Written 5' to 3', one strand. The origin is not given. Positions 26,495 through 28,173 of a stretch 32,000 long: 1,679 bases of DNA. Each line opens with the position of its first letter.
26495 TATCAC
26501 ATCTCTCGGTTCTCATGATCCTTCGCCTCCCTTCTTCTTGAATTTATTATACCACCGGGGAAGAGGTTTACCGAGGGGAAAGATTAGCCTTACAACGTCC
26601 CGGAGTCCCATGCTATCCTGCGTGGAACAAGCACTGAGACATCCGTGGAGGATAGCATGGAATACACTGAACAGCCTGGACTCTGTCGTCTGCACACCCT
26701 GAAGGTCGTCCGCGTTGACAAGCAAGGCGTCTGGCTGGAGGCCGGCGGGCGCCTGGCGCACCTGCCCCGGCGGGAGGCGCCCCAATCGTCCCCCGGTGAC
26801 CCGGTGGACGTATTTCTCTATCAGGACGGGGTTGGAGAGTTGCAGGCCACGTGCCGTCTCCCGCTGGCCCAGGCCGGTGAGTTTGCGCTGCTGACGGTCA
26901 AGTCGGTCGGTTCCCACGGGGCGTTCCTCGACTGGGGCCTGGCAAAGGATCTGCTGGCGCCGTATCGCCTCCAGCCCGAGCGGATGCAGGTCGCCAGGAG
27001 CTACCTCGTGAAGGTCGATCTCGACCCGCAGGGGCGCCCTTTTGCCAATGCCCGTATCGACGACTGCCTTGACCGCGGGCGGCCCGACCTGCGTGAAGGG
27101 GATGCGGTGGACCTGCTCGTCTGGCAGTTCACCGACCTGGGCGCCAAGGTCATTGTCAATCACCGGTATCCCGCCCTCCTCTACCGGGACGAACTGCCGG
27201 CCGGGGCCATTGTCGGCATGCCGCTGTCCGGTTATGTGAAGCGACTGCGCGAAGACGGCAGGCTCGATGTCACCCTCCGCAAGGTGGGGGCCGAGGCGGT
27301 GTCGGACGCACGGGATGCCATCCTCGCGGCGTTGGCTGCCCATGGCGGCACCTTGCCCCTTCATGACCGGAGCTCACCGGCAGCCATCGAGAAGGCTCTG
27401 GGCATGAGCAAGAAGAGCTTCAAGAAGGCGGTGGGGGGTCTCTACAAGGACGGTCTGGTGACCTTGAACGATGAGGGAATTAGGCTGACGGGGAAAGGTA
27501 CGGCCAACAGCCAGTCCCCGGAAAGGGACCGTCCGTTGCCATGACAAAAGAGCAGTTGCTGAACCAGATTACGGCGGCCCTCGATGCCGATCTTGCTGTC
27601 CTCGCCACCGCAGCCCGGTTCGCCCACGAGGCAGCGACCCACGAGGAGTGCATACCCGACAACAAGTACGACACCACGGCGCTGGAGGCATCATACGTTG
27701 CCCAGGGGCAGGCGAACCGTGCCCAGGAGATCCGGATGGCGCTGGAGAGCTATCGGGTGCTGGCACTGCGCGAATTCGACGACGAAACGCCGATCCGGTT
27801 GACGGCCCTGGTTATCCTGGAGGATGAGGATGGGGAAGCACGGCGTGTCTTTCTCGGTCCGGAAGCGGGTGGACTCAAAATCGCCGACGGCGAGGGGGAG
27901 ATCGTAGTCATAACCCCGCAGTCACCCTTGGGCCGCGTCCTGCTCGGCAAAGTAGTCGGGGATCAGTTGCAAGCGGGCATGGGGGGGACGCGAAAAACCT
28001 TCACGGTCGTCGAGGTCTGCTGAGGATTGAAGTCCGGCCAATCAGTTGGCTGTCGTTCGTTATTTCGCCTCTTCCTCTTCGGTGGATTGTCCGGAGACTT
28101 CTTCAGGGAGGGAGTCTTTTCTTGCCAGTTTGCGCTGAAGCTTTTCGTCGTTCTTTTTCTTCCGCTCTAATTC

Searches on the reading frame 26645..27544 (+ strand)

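Call 37: search_protein_families(library=pfam, proteins=[window:26645-27544:+], max_evalue=0.001)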
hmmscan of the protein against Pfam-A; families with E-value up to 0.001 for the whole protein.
window:26645-27544:+ (299 aa): 3 families
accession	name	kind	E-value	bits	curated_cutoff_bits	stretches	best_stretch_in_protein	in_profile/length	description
PF17783.7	CvfB_WH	-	1.7e-22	79.4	22.9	1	225-281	2-58/58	CvfB-like winged helix domain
PF13509.12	S1_2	-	2.1e-13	50.6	21.8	1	16-70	4-60/61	S1 domain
PF12802.13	MarR_2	-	0.00065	20.3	27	0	226-274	10-52/61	MarR family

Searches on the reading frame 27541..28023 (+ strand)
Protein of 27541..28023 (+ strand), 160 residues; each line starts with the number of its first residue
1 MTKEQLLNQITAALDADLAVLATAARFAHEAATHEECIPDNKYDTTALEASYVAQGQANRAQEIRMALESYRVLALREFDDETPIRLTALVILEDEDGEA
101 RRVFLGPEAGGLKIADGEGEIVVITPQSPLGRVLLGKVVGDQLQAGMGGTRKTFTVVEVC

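Call 37: search_protein_families(library=pfam, proteins=[window:27541-28023:+], max_evalue=0.001)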
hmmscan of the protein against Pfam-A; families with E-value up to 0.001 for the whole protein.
window:27541-28023:+ (160 aa): 1 family
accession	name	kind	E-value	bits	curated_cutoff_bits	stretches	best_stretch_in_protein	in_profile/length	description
PF01272.25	GreA_GreB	-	2e-06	28.1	26.9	1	89-159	10-75/77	Transcription elongation factor, GreA/GreB, C-term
